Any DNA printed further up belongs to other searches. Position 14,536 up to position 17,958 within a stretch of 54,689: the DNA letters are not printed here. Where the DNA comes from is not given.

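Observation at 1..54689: Intergenic space is saturated with hairpin-forming tandem heptanucleotide arrays (STRR/REPIN-like mosaic elements)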

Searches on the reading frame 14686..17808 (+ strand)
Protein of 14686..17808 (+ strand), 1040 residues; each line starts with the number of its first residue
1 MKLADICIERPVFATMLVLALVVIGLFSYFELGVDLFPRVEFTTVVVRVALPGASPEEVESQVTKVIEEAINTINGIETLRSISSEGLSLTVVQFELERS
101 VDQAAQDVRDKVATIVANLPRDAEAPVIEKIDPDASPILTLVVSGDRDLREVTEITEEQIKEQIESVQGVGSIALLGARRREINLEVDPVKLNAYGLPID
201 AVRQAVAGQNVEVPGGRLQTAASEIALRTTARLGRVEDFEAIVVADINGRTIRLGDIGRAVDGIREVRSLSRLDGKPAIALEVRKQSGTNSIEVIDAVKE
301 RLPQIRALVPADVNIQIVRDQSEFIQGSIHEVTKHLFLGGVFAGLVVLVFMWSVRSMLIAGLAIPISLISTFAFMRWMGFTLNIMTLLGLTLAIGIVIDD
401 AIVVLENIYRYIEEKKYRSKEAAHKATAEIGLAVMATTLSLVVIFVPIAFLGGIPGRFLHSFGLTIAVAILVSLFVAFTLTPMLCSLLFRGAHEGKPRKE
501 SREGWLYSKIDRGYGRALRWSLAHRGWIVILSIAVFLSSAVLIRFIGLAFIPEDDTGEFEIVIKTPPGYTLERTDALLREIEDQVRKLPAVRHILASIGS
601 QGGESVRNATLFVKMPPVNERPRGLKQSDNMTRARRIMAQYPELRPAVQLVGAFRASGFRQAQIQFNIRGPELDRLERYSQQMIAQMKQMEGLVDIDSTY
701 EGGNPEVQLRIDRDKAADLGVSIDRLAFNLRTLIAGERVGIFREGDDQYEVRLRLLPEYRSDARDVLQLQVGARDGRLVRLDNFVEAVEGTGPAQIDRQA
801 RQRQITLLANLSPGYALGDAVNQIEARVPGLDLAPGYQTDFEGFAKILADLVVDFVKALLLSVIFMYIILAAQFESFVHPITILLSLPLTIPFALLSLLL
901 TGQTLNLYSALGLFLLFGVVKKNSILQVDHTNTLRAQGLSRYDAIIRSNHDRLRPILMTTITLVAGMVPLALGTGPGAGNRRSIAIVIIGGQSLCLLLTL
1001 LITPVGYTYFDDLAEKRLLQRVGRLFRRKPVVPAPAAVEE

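Call 9: search_protein_families(library=pfam, proteins=[window:14686-17808:+])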
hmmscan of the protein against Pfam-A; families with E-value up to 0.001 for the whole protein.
window:14686-17808:+ (1040 aa): 4 families
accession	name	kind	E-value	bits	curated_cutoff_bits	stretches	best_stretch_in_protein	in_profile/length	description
PF00873.25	ACR_tran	-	1.3e-279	930.7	28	1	5-1010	3-1020/1021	AcrB/AcrD/AcrF family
PF03176.21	MMPL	-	8e-11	41.9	20.5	1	286-505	98-319/333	MMPL family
PF02355.23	SecD_SecF_C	-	3.6e-05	23.7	20.5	1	345-478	47-180/189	Protein export membrane protein SecD/SecF, C-terminal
PF02460.24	Patched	-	0.00021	21.5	23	1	351-480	29-149/156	Patched SSD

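Call 10: find_encoding_contigs(protein=window:14686-17808:+, flank=10000, max_places=6)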
Protein window:14686-17808:+ (1040 aa): no gene with exactly this product is on record in the collection.
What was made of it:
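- Tried and rejected: Exact look-up of the RND protein: not on record (call 10).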
